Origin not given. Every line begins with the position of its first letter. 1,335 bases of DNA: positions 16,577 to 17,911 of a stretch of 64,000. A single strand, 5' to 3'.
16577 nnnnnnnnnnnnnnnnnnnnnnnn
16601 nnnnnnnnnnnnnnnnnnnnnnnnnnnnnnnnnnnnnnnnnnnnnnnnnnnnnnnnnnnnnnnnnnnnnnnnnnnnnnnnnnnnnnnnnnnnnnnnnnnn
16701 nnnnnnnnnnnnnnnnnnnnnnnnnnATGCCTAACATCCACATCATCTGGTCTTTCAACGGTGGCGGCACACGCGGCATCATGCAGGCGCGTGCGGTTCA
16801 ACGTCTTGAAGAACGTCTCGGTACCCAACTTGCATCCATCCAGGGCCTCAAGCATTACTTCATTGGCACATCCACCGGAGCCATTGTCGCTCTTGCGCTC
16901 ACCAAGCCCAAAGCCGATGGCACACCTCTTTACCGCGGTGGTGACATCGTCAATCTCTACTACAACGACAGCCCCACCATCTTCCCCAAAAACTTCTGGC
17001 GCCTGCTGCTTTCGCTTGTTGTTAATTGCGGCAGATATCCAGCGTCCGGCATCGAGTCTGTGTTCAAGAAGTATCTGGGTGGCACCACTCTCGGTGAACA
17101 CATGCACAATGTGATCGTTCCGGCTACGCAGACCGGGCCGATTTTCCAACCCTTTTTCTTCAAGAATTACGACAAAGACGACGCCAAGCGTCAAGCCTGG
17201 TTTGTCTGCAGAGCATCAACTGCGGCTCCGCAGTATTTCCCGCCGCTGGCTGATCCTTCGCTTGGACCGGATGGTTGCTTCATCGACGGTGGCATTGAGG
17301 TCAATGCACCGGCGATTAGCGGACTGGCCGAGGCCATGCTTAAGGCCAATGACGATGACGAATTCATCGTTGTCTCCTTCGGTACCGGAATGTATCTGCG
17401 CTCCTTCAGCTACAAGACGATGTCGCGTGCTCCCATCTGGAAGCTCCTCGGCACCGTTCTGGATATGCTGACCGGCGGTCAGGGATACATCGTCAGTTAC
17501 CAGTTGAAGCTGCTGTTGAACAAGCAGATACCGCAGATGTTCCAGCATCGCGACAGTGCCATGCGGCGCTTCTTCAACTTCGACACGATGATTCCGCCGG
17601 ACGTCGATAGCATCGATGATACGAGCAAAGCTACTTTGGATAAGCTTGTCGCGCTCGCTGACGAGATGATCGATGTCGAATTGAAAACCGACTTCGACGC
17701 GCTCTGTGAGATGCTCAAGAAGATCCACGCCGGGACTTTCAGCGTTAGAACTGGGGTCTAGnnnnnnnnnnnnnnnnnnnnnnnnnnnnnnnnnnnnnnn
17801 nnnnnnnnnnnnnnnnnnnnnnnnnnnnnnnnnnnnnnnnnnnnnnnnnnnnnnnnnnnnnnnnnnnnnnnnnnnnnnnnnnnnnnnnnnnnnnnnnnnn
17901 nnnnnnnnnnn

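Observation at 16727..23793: Plus-strand island of unknown function: patatin, two I13 protease-inhibitor paralogs, Cys-rich protein, QueC-like operon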

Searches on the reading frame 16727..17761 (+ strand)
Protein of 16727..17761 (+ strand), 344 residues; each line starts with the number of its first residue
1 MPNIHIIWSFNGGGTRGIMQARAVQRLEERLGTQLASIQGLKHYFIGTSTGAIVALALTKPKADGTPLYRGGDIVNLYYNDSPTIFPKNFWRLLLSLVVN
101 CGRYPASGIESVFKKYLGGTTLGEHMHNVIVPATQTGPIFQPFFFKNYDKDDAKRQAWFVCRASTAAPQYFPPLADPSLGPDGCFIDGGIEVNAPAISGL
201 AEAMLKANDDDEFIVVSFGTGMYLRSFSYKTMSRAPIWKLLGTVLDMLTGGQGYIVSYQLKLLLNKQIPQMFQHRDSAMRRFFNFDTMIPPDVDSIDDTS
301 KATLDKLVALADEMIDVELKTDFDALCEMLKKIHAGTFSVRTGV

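Call 3: search_protein_families(library=pfam, proteins=[window:16727-17761:+], max_evalue=1)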
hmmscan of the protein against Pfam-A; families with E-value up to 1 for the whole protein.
window:16727-17761:+ (344 aa): 1 family
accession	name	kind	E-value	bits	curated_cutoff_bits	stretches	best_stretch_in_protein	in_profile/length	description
PF01734.28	Patatin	-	1.9e-16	61.3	27.7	1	9-196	2-187/191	Patatin-like phospholipase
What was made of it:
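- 16727..17761 (+): g1: patatin-like phospholipase / lipid acyl hydrolase, 344 aa. It is the lineage-core gene of the locus. Pfam Patatin 1.9e-16 (call 3).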

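Call 4: search_protein_families(library=padloc, proteins=[window:16727-17761:+], max_evalue=1)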
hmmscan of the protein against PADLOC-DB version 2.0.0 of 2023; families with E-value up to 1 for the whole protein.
window:16727-17761:+ (344 aa): 4 families
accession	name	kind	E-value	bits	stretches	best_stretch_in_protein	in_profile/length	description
PDLC00758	Effector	-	3.5e-42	142.9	1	7-330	8-319/331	Phospholipase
PDLC00757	Effector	-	7e-37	125.5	1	7-321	12-307/331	Phospholipase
PDLC00756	Effector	-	3.2e-17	60.7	1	74-268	12-209/280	Phospholipase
PDLC00755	Effector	-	1.5e-08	32.1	2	7-58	13-61/311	Phospholipase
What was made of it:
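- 16727..17761 (+): PADLOC phospholipase effector model PDLC00758 3.5e-42 over the full length (call 4).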

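Call 5: search_protein_families(library=ncbifam, proteins=[window:16727-17761:+], max_evalue=1)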
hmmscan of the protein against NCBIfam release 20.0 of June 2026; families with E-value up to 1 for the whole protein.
window:16727-17761:+ (344 aa): 2 families
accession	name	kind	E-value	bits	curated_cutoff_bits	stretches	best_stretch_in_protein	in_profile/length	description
NF041079.1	CBASS_lipase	equivalog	3.3e-31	108.7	200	1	7-313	3-290/317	CBASS cGAMP-activated phospholipase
NF053870.1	DS2_1_antiphage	equivalog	7.4e-08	32.1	400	2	7-59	2-51/299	anti-phage phospholipase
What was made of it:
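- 16727..17761 (+): NCBIfam CBASS_lipase scores 108.7 bits, below its cut-off of 200 (call 5).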

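Call 25: find_related_loci(query=window:16727-17761:+, collection=metagenome_contigs, flank=10000)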
Query window:16727-17761:+ (344 aa) in metagenome_contigs; peptide patterns used: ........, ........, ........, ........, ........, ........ (x = any residue, [..] = any of these).
91 stretches matched a pattern; 1 encode a relative of the query (tblastn E <= 1e-3); 1 distinct loci.
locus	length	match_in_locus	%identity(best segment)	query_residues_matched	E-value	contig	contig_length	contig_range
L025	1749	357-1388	91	1-344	0e+0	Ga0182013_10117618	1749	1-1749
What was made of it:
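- Tried and rejected: It added only one short contig (call 25).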

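Call 27: search_protein_families(library=phrogs, proteins=[window:16727-17761:+], max_evalue=0.1)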
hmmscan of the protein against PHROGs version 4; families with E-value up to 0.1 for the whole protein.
window:16727-17761:+ (344 aa): 1 family
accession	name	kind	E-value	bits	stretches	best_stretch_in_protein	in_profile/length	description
phrog_25573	-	unknown function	9e-33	114.8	1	6-270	4-259/307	-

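Call 41: find_homologous_proteins(query=window:16727-17761:+, max_evalue=1e-20)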
Query window:16727-17761:+ (344 aa): 5 proteins with E <= 1e-20 among 2148 candidates.
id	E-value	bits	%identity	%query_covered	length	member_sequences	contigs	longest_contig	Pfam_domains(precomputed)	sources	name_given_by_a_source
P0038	4.0e-218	741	93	100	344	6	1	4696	PF01734.28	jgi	jgi:uncharacterized protein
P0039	5.9e-211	718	90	100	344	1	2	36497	PF01734.28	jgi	jgi:patatin-like phospholipase/acyl hydrolase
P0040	2.6e-208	709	89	100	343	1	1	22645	PF01734.28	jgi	jgi:hypothetical protein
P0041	1.9e-186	637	81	99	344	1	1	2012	PF01734.28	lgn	-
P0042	2.0e-174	598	80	95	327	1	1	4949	PF01734.28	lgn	-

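Call 42: find_encoding_contigs(protein=P0039, flank=10000, max_places=2)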
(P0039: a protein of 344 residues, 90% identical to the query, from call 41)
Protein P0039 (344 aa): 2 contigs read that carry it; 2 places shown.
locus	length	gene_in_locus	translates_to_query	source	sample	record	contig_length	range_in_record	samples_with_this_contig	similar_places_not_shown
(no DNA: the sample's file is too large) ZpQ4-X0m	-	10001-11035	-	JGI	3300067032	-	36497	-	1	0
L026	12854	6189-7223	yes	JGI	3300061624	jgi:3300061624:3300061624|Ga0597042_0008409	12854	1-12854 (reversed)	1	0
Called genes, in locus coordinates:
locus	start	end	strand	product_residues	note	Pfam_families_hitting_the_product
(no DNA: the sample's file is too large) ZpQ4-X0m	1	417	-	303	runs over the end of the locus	-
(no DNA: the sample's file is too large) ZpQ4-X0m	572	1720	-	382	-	PF00266:Aminotran_5, PF01053:Cys_Met_Meta_PP (weak)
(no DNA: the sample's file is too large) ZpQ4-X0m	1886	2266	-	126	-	-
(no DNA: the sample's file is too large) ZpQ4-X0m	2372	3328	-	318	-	-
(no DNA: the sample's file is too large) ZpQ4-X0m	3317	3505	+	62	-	-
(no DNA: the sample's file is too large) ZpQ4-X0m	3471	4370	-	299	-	-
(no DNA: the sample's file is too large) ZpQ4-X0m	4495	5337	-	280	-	PF13424:TPR_12 (faint)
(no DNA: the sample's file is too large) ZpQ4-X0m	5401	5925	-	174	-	-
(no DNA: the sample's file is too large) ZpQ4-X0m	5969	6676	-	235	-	PF00406:ADK, PF13207:AAA_17, PF05191:ADK_lid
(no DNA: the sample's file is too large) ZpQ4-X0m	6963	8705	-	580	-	PF07719:TPR_2 (faint), PF13424:TPR_12 (faint), PF13428:TPR_14 (faint), PF13432:TPR_16 (faint), PF13181:TPR_8 (faint), PF13414:TPR_11 (faint), PF00515:TPR_1 (faint)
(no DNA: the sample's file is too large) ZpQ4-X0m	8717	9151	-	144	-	PF00383:dCMP_cyt_deam_1, PF14437:MafB19-deam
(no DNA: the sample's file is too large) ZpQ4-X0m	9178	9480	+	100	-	-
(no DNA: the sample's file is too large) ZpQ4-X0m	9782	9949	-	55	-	-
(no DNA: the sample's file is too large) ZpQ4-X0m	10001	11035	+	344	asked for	PF01734:Patatin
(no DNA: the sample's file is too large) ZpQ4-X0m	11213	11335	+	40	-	-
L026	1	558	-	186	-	?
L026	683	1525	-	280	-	PF13424:TPR_12 (faint)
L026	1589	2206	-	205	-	-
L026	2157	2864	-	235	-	PF00406:ADK, PF13207:AAA_17, PF05191:ADK_lid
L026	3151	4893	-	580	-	PF07719:TPR_2 (faint), PF13424:TPR_12 (faint), PF13428:TPR_14 (faint), PF13432:TPR_16 (faint), PF13181:TPR_8 (faint), PF13414:TPR_11 (faint), PF00515:TPR_1 (faint)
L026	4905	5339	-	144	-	PF00383:dCMP_cyt_deam_1, PF14437:MafB19-deam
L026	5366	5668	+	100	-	-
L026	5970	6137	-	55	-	-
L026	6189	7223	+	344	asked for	PF01734:Patatin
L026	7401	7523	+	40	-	-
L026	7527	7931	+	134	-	-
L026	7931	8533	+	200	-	-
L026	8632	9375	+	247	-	-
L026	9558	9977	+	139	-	-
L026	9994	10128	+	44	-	-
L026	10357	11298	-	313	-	PF01145:Band_7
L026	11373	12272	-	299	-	PF01145:Band_7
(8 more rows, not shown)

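Call 43: find_encoding_contigs(protein=P0040, flank=10000, max_places=2)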
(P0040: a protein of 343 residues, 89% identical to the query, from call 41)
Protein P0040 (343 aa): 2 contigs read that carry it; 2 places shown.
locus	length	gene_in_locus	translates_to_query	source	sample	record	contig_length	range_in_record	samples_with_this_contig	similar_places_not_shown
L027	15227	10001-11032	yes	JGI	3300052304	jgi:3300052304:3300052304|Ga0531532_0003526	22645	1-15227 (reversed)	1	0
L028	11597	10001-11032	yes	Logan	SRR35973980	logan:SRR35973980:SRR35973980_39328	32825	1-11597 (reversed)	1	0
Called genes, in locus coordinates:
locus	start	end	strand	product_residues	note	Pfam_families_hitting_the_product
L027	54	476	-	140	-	PF01850:PIN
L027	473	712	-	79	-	PF22513:FitA-like_RHH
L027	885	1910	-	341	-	-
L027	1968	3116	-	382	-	PF00266:Aminotran_5, PF01053:Cys_Met_Meta_PP (weak)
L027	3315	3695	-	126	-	-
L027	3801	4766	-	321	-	-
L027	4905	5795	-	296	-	PF13424:TPR_12 (weak)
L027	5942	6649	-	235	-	PF00406:ADK, PF13207:AAA_17, PF05191:ADK_lid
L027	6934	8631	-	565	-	PF13181:TPR_8 (faint), PF07719:TPR_2 (faint), PF13428:TPR_14 (faint), PF13414:TPR_11 (faint), PF13424:TPR_12 (faint), PF13432:TPR_16 (faint), PF13431:TPR_17 (faint), PF00515:TPR_1 (faint)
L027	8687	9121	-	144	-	PF00383:dCMP_cyt_deam_1, PF14437:MafB19-deam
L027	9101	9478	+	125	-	-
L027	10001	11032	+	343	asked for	PF01734:Patatin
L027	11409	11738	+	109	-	PF00589:Phage_integrase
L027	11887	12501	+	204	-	PF00702:Hydrolase, PF13419:HAD_2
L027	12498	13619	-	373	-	-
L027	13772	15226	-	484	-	?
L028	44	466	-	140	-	PF01850:PIN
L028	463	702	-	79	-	PF22513:FitA-like_RHH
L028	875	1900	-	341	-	-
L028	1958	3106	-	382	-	PF00266:Aminotran_5, PF01053:Cys_Met_Meta_PP (weak)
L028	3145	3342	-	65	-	-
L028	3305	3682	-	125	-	-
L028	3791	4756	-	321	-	-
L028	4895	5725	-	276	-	PF13424:TPR_12 (weak)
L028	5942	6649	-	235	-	PF00406:ADK, PF13207:AAA_17, PF05191:ADK_lid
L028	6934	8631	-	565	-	PF13181:TPR_8 (faint), PF07719:TPR_2 (faint), PF13428:TPR_14 (faint), PF13414:TPR_11 (faint), PF13424:TPR_12 (faint), PF13432:TPR_16 (faint), PF13431:TPR_17 (faint), PF00515:TPR_1 (faint)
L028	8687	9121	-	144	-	PF00383:dCMP_cyt_deam_1, PF14437:MafB19-deam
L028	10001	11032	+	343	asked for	PF01734:Patatin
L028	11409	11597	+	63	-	?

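Call 51: search_solved_structures(query=window:16727-17761:+, max_evalue=0.001, show_alignments=1)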
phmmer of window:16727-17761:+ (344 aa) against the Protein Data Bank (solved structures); distinct sequences matched with E-value up to 0.001: 8.
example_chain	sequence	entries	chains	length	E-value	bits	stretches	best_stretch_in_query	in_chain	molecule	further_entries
9wn0_A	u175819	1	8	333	7.3e-13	51.5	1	7-305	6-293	Patatin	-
9kh6_A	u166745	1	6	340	7.7e-13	51.4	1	7-305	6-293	Patatin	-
9wn1_A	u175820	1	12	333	8e-13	51.4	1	7-303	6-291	Patatin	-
9kh7_A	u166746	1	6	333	9e-12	47.9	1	7-305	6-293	CBASS cGAMP-activated phospholipase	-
1oxw_A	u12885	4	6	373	1.7e-10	43.7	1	7-323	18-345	Patatin | Patatin-17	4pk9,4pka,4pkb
8zr9_A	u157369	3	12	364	6.9e-07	31.8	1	7-210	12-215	CGAMP-activated phospholipase CapV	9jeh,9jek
9kej_A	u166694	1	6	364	1.8e-06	30.5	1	7-210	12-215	CGAMP-activated phospholipase CapV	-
6aun_A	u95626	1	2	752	0.00064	22.1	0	151-203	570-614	PLA2G6, iPLA2beta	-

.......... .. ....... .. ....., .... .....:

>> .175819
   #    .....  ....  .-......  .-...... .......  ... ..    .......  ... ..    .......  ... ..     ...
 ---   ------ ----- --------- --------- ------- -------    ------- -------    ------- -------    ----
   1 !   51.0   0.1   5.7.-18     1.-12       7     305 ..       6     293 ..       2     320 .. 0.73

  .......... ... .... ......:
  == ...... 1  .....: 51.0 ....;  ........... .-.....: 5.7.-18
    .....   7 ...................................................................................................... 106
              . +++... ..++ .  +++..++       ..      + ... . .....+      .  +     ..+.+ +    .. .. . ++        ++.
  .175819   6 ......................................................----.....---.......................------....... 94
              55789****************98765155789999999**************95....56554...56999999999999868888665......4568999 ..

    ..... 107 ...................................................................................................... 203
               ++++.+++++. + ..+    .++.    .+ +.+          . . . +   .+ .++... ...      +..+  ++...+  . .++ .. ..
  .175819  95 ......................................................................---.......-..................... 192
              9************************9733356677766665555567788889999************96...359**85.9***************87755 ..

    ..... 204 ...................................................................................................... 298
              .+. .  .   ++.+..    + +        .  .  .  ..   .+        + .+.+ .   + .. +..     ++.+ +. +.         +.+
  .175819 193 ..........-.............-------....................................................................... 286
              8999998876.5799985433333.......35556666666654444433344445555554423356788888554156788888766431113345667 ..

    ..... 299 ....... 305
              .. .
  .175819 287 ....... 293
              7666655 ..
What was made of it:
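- The top solved-structure sequence matches are four patatin chains (E 7e-13 to 9e-12), one of them named CBASS cGAMP-activated phospholipase (call 51).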

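Call 65: search_dna_similar(query=window:16727-17761:+, collection=plasmids, mode=protein, max_evalue=1e-10, max_rows=12)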
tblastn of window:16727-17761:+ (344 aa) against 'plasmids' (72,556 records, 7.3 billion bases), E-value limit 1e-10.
Records with a match: 48; places in all: 49; records where one place covers at least 80% of the query: 34.
Best place of each record, by identity: <60% 48.
By first word of the organism name: Acinetobacter 7; Rickettsia 7; Bacillus 4; Candidatus 3; Rhizobium 3; Enterobacter 3; Nostoc 3; Clostridium 3; Agrobacterium 2; Photobacterium 1; and 12 more.
By predicted mobility (MOB-suite, as given by PLSDB): non-mobilizable 25; conjugative 12; mobilizable 11.
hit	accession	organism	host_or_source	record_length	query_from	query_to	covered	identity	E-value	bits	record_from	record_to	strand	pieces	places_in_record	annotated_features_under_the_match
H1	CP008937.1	Candidatus Paracaedimonas acanthamoebae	Acanthamoeba polyphaga HN-3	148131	7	334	95%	28.6%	7e-30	127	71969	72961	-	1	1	hypothetical protein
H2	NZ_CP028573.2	Acinetobacter pittii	Homo sapiens,Pure Culture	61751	7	323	92%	29.0%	4e-12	75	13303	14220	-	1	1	CBASS cGAMP-activated phospholipase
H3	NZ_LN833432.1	Acinetobacter baumannii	Clinical sample, blood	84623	7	323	92%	29.0%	4e-12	75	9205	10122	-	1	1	CBASS cGAMP-activated phospholipase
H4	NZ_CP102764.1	Acinetobacter baumannii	Homo sapiens,blood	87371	7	323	92%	29.0%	4e-12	75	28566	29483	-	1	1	CBASS cGAMP-activated phospholipase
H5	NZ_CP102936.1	Acinetobacter sp. AOR07_HL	Homo sapiens,whole organism,oral sawb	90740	7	323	92%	29.0%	4e-12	75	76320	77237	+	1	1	CBASS cGAMP-activated phospholipase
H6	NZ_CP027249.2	Acinetobacter pittii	Homo sapiens,Pure Culture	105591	7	323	92%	29.0%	4e-12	75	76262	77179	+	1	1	CBASS cGAMP-activated phospholipase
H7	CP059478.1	Acinetobacter baumannii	Homo sapiens,cell culture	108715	7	323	92%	29.0%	4e-12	75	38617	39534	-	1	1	patatin-like phospholipase family protein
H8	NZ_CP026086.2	Acinetobacter pittii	Homo sapiens,Pure Culture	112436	7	323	92%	29.0%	4e-12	75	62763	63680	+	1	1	CBASS cGAMP-activated phospholipase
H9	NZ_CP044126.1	Rhizobium sp. BG4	Prosopis cineraria,pure bacterial ...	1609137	4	315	91%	29.2%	5e-26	116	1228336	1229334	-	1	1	record has no annotation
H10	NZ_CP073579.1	Photobacterium sp. GJ3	-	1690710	6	317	91%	28.7%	1e-20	100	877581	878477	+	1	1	record has no annotation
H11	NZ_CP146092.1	Ralstonia sp. RRA.1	-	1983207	7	319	91%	28.2%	8e-12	74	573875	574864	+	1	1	none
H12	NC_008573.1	Shewanella sp. ANA-3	-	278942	7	313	89%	28.2%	5e-14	81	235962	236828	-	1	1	CBASS cGAMP-activated phospholipase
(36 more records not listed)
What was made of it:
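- Closest known: CBASS cGAMP-activated phospholipase CapV / patatin-like phospholipases. Different: Identity to any annotated relative is only about 29%, and non-CBASS patatins score better (calls 5, 51, 65).
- Patatin relatives: non-CBASS patatins score better (7e-30, 5e-26) than CBASS lipases (4e-12) (call 65). The best annotated patatin relative is on a plasmid of an amoeba endosymbiont (call 65). Plant patatin scores nearly as well (1.7e-10), CapV scores worse (6.9e-7) (call 51), and non-CBASS patatins are closer (call 65).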

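Call 66: get_annotated_region(hit=H1, flank=5000)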
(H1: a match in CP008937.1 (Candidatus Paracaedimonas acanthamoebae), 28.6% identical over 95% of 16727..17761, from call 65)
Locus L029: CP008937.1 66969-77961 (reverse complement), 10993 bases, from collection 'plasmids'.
description: Candidatus Caedibacter acanthamoebae plasmid Plasmid_00001, complete sequence
organism: Candidatus Paracaedimonas acanthamoebae (NCBI taxid 244581)
taxonomy: Bacteria; Pseudomonadota; Alphaproteobacteria; Holosporales; Caedimonadaceae; Candidatus Paracaedimonas; Candidatus Paracaedimonas acanthamoebae
host: -; source: Acanthamoeba polyphaga HN-3; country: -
typing (MOB-suite, as given by PLSDB): non-mobilizable; replicon rep_cluster_223
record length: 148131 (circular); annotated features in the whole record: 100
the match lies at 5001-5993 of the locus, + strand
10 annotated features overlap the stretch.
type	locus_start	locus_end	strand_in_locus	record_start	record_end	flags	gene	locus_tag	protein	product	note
CDS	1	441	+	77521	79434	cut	-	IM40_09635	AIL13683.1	hypothetical protein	-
CDS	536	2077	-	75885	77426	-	-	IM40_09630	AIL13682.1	hypothetical protein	-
CDS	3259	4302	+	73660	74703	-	-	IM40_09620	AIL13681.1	hypothetical protein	-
CDS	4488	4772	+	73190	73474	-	-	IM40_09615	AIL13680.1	hypothetical protein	-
CDS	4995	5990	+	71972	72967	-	-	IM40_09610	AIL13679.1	hypothetical protein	-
CDS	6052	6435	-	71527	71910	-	-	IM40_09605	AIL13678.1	hypothetical protein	-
CDS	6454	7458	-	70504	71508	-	-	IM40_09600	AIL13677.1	hypothetical protein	-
CDS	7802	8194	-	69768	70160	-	-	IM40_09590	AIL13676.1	hypothetical protein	-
CDS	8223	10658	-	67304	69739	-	-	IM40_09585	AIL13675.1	hypothetical protein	-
CDS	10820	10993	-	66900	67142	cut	-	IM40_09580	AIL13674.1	hypothetical protein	-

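Call 67: get_annotated_region(hit=H9, flank=5000)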
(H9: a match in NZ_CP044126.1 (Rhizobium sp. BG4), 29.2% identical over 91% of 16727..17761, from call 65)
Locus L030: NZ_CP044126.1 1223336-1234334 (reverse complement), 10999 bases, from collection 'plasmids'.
description: Rhizobium sp. BG4 plasmid pRPC1, complete sequence
organism: Rhizobium sp. BG4 (NCBI taxid 2613770)
taxonomy: Bacteria; Pseudomonadota; Alphaproteobacteria; Hyphomicrobiales; Rhizobiaceae; Rhizobium; Rhizobium sp. BG4
host: -; source: Prosopis cineraria,pure bacterial culture,nodule; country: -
typing (MOB-suite, as given by PLSDB): non-mobilizable
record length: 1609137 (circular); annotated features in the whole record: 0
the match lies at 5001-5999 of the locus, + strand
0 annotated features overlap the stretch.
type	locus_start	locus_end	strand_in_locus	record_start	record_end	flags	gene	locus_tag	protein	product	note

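Call 104: find_encoding_contigs(protein=P0038, flank=6000, max_places=3)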
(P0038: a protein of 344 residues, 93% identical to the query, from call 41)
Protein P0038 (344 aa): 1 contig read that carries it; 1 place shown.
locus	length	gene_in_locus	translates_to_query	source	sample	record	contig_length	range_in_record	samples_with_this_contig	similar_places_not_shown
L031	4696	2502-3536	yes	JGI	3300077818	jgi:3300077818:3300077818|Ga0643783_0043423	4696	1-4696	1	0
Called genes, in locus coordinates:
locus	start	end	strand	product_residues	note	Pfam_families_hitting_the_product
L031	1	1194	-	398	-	?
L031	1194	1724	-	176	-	PF00383:dCMP_cyt_deam_1, PF14437:MafB19-deam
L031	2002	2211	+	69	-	-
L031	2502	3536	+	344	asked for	PF01734:Patatin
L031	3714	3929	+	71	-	-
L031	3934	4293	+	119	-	-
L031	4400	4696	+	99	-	?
